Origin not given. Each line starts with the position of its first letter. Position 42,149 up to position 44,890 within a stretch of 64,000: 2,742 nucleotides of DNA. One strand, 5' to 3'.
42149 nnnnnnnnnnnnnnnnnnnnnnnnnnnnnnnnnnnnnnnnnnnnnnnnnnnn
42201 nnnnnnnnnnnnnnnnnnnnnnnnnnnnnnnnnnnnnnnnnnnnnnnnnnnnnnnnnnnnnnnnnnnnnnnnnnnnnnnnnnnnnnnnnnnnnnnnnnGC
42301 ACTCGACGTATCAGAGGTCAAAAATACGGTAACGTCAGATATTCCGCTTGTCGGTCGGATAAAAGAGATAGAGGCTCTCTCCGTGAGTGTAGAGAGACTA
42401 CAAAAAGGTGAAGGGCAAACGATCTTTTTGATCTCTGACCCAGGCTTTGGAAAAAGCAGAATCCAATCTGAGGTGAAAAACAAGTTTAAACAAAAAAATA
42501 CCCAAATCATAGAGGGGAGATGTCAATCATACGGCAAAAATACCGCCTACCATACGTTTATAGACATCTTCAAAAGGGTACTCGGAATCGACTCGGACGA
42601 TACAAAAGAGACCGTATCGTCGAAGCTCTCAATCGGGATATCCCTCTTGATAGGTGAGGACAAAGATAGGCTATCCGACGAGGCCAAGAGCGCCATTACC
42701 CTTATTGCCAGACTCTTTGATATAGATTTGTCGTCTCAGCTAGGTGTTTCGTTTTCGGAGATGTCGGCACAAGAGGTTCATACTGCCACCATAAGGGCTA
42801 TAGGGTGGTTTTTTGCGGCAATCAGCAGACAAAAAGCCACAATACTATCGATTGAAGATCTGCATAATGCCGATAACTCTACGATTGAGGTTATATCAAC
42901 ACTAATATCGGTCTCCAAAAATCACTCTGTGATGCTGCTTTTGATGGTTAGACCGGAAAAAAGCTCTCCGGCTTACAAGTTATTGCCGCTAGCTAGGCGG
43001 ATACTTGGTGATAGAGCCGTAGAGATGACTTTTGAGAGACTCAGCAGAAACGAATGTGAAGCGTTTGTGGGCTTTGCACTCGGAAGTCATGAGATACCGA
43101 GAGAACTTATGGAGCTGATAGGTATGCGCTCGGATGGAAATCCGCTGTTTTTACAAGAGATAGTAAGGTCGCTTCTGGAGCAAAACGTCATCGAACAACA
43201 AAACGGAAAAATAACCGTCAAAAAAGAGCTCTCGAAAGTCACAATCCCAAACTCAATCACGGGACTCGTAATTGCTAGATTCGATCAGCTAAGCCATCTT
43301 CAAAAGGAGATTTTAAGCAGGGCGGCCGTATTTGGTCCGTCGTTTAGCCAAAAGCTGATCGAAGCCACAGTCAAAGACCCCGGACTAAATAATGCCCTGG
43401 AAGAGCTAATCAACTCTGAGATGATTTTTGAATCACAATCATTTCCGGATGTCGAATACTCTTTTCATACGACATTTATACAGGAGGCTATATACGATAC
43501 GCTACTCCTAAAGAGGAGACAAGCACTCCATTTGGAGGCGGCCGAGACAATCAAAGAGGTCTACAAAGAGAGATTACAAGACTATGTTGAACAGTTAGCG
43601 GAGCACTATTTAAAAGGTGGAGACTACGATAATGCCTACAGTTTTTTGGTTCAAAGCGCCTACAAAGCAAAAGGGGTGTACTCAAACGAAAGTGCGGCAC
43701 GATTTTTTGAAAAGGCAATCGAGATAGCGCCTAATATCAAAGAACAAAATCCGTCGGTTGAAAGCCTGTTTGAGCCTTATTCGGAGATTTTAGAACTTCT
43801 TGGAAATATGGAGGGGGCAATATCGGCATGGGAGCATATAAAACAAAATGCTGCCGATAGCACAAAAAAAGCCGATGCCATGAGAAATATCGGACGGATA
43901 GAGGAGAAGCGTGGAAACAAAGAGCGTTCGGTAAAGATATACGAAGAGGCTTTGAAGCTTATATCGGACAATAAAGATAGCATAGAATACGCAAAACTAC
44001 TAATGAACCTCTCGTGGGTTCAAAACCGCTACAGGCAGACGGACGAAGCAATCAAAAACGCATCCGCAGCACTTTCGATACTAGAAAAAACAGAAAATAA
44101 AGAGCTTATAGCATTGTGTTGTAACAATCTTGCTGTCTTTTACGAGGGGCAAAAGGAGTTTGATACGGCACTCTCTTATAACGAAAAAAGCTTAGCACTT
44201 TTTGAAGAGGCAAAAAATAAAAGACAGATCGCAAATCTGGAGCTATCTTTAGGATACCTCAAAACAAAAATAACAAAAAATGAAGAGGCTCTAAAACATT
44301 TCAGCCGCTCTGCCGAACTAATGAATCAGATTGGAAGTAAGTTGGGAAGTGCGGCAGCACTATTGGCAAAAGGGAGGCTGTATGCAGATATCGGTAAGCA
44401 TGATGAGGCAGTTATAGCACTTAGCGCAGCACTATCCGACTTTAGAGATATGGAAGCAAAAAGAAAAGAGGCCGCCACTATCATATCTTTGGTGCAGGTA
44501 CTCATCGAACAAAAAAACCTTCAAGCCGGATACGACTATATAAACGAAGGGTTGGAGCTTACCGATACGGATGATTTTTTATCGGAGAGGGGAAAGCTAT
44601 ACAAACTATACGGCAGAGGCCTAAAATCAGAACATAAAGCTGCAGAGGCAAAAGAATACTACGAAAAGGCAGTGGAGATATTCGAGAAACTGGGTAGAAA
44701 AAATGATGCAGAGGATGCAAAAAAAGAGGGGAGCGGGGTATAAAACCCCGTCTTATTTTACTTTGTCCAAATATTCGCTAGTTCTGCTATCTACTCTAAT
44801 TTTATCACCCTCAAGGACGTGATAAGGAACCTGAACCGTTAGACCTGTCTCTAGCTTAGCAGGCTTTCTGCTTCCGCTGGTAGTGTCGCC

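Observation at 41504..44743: Stand-alone zinc-ribbon / class III cyclase / STAND ATPase / TPR protein wedged between housekeeping genes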

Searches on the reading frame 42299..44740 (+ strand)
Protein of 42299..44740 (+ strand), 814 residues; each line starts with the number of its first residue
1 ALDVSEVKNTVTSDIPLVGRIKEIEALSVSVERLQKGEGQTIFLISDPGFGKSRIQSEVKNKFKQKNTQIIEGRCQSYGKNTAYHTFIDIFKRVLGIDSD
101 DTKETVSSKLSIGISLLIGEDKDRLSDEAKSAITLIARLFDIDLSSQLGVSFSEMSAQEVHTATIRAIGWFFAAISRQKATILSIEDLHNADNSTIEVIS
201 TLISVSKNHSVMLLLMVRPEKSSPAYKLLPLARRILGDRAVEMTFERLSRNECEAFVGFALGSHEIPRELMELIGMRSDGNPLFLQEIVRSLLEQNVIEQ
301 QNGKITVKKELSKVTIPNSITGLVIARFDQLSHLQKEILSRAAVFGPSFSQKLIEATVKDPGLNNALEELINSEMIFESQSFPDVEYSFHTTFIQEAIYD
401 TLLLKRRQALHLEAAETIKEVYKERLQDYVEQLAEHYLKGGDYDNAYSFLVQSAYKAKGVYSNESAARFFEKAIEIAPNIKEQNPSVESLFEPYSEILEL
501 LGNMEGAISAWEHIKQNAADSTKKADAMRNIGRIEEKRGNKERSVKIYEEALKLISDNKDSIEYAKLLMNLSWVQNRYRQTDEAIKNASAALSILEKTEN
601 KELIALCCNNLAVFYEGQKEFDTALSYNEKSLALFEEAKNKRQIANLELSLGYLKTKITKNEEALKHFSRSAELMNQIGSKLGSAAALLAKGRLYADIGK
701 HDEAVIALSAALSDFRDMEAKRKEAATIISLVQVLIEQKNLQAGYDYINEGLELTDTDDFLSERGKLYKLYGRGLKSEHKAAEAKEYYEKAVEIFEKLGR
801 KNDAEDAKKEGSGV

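Call 73: search_protein_representatives(protein=window:42299-44740:+)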
Query: 814 residues. Proteins with E-value up to 0.001 (for the whole library): 114188; up to 1e-10: 49801; up to 1e-30: 7233. The best 150 are listed.
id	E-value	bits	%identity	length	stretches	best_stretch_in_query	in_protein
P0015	1.2e-275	933.2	54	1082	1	1-810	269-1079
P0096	1.5e-142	493.3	35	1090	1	15-804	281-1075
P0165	2.0e-129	449.9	33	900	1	17-808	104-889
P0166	7.0e-124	431.5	31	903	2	14-803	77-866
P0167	3.3e-122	426.0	37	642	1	183-804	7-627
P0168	2.5e-115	403.3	25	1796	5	15-560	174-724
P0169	3.6e-112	392.8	39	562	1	263-808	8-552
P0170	4.1e-110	386.0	25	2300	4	18-774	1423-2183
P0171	1.0e-104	368.2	26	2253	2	14-801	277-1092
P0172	1.0e-103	364.9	25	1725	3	16-810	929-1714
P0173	2.7e-102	360.2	25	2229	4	16-685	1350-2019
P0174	9.4e-97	341.9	24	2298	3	9-754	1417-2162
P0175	5.2e-95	336.1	30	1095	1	17-803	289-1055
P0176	2.0e-94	334.2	23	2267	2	12-754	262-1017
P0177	2.1e-93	330.8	24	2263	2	15-762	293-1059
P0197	1.5e-80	288.3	26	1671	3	15-688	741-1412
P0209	1.2e-76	275.3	27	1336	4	20-602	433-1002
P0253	1.3e-68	248.9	26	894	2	18-765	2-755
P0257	2.8e-68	247.7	25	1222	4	17-751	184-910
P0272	4.3e-67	243.8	27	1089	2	16-713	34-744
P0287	1.0e-65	239.2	26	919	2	15-721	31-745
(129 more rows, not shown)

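Call 80: search_protein_families(library=pfam, proteins=[P0165, P0172, P0197, P0209, P0257, P0253, P0272, P0287], max_evalue=0.000001)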
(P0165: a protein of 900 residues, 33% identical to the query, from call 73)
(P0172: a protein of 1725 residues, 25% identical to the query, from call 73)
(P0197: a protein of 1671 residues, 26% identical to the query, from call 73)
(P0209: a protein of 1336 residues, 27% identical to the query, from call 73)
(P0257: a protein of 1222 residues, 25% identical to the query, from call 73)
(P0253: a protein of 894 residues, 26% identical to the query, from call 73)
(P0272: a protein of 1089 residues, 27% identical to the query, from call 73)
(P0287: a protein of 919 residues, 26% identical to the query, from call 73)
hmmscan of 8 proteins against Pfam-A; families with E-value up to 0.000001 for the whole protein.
P0165 (900 aa): 6 families
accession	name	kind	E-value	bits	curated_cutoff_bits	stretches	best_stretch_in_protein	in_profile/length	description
PF13424.12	TPR_12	-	4.9e-19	68.7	30.1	2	687-760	2-77/77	Tetratricopeptide repeat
PF13191.12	AAA_16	-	2.6e-10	41.5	32.6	1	111-289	9-160/167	AAA ATPase domain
PF12773.13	DZR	-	2.1e-08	34.6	27.3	1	3-46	1-45/45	Double zinc ribbon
PF13181.12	TPR_8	-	5.8e-07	29.6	25.7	0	770-791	3-24/34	Tetratricopeptide repeat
PF17874.7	TPR_MalT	-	5.9e-07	29.5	45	0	663-859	16-211/336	MalT-like TPR region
PF13248.11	Zn_ribbon_3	-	6.1e-07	29.1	27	0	2-24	4-26/26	zinc-ribbon domain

P0172 (1725 aa): 19 families
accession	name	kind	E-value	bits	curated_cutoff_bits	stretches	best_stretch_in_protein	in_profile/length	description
PF13424.12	TPR_12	-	5.4e-72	238.4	30.1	4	1430-1501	4-77/77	Tetratricopeptide repeat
PF07719.23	TPR_2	-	4.8e-48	157.8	27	0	1469-1500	1-32/34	Tetratricopeptide repeat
PF13191.12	AAA_16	-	1.4e-46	159.5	32.6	2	929-1107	1-161/167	AAA ATPase domain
PF00515.34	TPR_1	-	3.1e-42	141.2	27.8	1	1549-1578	1-30/34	Tetratricopeptide repeat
PF13181.12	TPR_8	-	1.6e-39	131.1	25.7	0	1549-1580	1-32/34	Tetratricopeptide repeat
PF17874.7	TPR_MalT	-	4.8e-25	89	45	1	1398-1509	47-162/336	MalT-like TPR region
PF13176.12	TPR_7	-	2.8e-24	83.5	27.9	0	1551-1580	1-30/36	Tetratricopeptide repeat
PF14938.12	SNAP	-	1.2e-22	81.2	25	0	1606-1715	8-120/282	Soluble NSF attachment protein, SNAP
PF13374.12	TPR_10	-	1.5e-22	79.3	27.5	0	1549-1581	2-34/42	Tetratricopeptide repeat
PF13428.12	TPR_14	-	2.6e-18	65.1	23.5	0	1470-1500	2-32/44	Tetratricopeptide repeat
PF24885.1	TPR_NPHP3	-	1.6e-13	51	100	1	1421-1582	52-216/239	Nephrocystin-3 TPR domain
PF10602.15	RPN7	-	1.2e-11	45.1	29.6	0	714-854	4-141/174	26S proteasome subunit RPN7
PF14559.12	TPR_19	-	6e-11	42.9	25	0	1440-1497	2-53/68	Tetratricopeptide repeat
PF13174.12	TPR_6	-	8.2e-11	42.3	26.3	0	1470-1494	1-25/33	Tetratricopeptide repeat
PF13432.12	TPR_16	-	1.2e-10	42.1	32.7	0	1434-1497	2-59/65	Tetratricopeptide repeat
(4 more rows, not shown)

P0197 (1671 aa): 9 families
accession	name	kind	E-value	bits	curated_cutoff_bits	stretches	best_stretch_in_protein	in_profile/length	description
PF13191.12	AAA_16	-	3.7e-49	167.9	32.6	2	141-318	1-167/167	AAA ATPase domain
PF00486.34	Trans_reg_C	-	1.6e-23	83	26.2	1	39-114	2-77/77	Transcriptional regulatory protein, C terminal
PF13424.12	TPR_12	-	3.6e-16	59.6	30.1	0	1455-1520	9-76/77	Tetratricopeptide repeat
PF13401.12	AAA_22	-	2.1e-14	54.4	27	0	164-327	5-126/130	AAA domain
PF10923.14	BrxC_BrxD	-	1.7e-09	37.5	22.2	0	143-196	28-81/414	BREX system ATP-binding protein BrxC/D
PF17874.7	TPR_MalT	-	4.2e-09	36.6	45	1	1371-1522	42-194/336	MalT-like TPR region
PF07719.23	TPR_2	-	3.8e-08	33.3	27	0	1491-1519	3-31/34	Tetratricopeptide repeat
PF24883.2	NPHP3_N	-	5.5e-07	30.4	24.8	0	162-308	20-148/164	Nephrocystin 3, N-terminal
PF00515.34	TPR_1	-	8.9e-07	28.9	27.8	0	599-623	8-32/34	Tetratricopeptide repeat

P0209 (1336 aa): 9 families
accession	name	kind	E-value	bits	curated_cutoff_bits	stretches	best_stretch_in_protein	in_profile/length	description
PF13424.12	TPR_12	-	3.5e-37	126.9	30.1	1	1048-1116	6-76/77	Tetratricopeptide repeat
PF13191.12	AAA_16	-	5.1e-27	95.8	32.6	2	432-621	4-166/167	AAA ATPase domain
PF00515.34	TPR_1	-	1.1e-13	50.8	27.8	0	1010-1032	6-28/34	Tetratricopeptide repeat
PF07719.23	TPR_2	-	1.4e-13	50.2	27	0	1087-1117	3-33/34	Tetratricopeptide repeat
PF13176.12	TPR_7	-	4.8e-12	45.4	27.9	0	369-399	5-35/36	Tetratricopeptide repeat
PF13428.12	TPR_14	-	1.2e-08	35.2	23.5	0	1204-1237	6-39/44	Tetratricopeptide repeat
PF17874.7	TPR_MalT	-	1.2e-08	35.1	45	0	1204-1319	45-162/336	MalT-like TPR region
PF13414.12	TPR_11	-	2.1e-08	34.1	26.8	0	894-913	3-22/42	TPR repeat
PF13374.12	TPR_10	-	7.4e-07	29.4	27.5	0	1087-1114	4-31/42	Tetratricopeptide repeat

P0257 (1222 aa): 17 families
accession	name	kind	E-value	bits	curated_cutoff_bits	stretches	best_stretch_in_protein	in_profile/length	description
PF13424.12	TPR_12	-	1.9e-74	246.3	30.1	5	807-876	5-77/77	Tetratricopeptide repeat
PF13374.12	TPR_10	-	1.3e-53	178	27.5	1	924-956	2-34/42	Tetratricopeptide repeat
PF07719.23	TPR_2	-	2.2e-41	137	27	0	844-875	1-32/34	Tetratricopeptide repeat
PF00990.26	GGDEF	-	7.3e-40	136.8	23.8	1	10-161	1-160/161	Diguanylate cyclase, GGDEF domain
PF13176.12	TPR_7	-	4.5e-36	120.3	27.9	0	926-960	1-35/36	Tetratricopeptide repeat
PF00515.34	TPR_1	-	3.3e-32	109.4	27.8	0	845-874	2-31/34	Tetratricopeptide repeat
PF13191.12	AAA_16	-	1.5e-30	107.4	32.6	1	183-362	1-166/167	AAA ATPase domain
PF13181.12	TPR_8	-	5.4e-27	92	25.7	0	847-875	4-32/34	Tetratricopeptide repeat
PF17874.7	TPR_MalT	-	1.6e-20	74.1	45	0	929-1034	45-152/336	MalT-like TPR region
PF14938.12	SNAP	-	8e-18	65.3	25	0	900-996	51-147/282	Soluble NSF attachment protein, SNAP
PF13432.12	TPR_16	-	5.4e-16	59.1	32.7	0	893-954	6-61/65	Tetratricopeptide repeat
PF24885.1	TPR_NPHP3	-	5.1e-15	56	100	0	801-917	96-216/239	Nephrocystin-3 TPR domain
PF13428.12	TPR_14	-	1.7e-14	53.3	23.5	0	931-954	8-31/44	Tetratricopeptide repeat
PF12862.13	ANAPC5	-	3.4e-12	46.7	23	0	895-972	9-86/91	Anaphase-promoting complex subunit 5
PF13414.12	TPR_11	-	2.1e-09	37.3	26.8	0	931-953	1-23/42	TPR repeat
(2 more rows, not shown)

P0253 (894 aa): 9 families
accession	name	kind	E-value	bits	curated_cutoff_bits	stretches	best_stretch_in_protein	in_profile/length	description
PF13424.12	TPR_12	-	3.5e-33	114.1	30.1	2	634-701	2-71/77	Tetratricopeptide repeat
PF07719.23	TPR_2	-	1.1e-20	72.4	27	0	555-586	1-32/34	Tetratricopeptide repeat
PF13191.12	AAA_16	-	2.7e-20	74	32.6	1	2-184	3-158/167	AAA ATPase domain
PF13374.12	TPR_10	-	6.4e-16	58.2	27.5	0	555-587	2-34/42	Tetratricopeptide repeat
PF17874.7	TPR_MalT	-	2e-15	57.3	45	1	491-665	18-191/336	MalT-like TPR region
PF00515.34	TPR_1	-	5.6e-14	51.7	27.8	0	556-586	2-32/34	Tetratricopeptide repeat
PF13181.12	TPR_8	-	1e-13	50.7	25.7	0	519-542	7-30/34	Tetratricopeptide repeat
PF13176.12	TPR_7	-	5.3e-09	35.9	27.9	0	567-588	11-32/36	Tetratricopeptide repeat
PF14938.12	SNAP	-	5.2e-07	29.9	25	0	722-870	42-182/282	Soluble NSF attachment protein, SNAP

P0272 (1089 aa): 10 families
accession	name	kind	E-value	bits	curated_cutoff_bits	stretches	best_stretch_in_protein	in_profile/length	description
PF13424.12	TPR_12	-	1.4e-27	96.1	30.1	2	756-823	3-73/77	Tetratricopeptide repeat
PF13191.12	AAA_16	-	1.6e-27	97.5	32.6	1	35-235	2-166/167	AAA ATPase domain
PF07719.23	TPR_2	-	9.6e-23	78.8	27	0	797-823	3-29/34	Tetratricopeptide repeat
PF00515.34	TPR_1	-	1.4e-18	66.2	27.8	0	721-744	6-29/34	Tetratricopeptide repeat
PF13181.12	TPR_8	-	2.2e-17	62.1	25.7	0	797-822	3-28/34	Tetratricopeptide repeat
PF13428.12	TPR_14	-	2.9e-14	52.6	23.5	0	798-824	4-30/44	Tetratricopeptide repeat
PF17874.7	TPR_MalT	-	1.9e-11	44.3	45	1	651-788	55-193/336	MalT-like TPR region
PF13374.12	TPR_10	-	1.5e-10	41.2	27.5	0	798-822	5-29/42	Tetratricopeptide repeat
PF13176.12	TPR_7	-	1.9e-10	40.4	27.9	0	797-823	1-29/36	Tetratricopeptide repeat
PF14559.12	TPR_19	-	4e-08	33.9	25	0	687-747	2-56/68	Tetratricopeptide repeat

P0287 (919 aa): 13 families
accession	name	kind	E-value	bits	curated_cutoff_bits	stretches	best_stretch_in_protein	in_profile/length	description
PF13424.12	TPR_12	-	2.9e-41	139.9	30.1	2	668-737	2-73/77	Tetratricopeptide repeat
PF07719.23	TPR_2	-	7.4e-31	104.1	27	0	590-618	2-30/34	Tetratricopeptide repeat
PF00515.34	TPR_1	-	2.7e-28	97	27.8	0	669-699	1-31/34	Tetratricopeptide repeat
PF13191.12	AAA_16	-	7.2e-25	88.9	32.6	1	32-223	1-165/167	AAA ATPase domain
PF13374.12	TPR_10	-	1.1e-23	82.9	27.5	0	591-618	4-31/42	Tetratricopeptide repeat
PF17874.7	TPR_MalT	-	4.3e-20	72.7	45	1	600-779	12-191/336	MalT-like TPR region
PF13181.12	TPR_8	-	1.2e-16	59.8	25.7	0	590-618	2-30/34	Tetratricopeptide repeat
PF13432.12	TPR_16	-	4.1e-14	53.1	32.7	0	552-621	3-63/65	Tetratricopeptide repeat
PF13428.12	TPR_14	-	1.2e-12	47.6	23.5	0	504-535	3-34/44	Tetratricopeptide repeat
PF13176.12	TPR_7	-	1.4e-12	47.1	27.9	0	595-620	5-30/36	Tetratricopeptide repeat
PF14559.12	TPR_19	-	7.2e-10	39.5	25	0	559-626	4-62/68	Tetratricopeptide repeat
PF25058.1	ARM_TT21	-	9e-08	32.7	27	0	494-543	49-98/155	Tetratricopeptide repeat protein 21 ARM repeat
PF10602.15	RPN7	-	5.2e-07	30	29.6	0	839-874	43-78/174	26S proteasome subunit RPN7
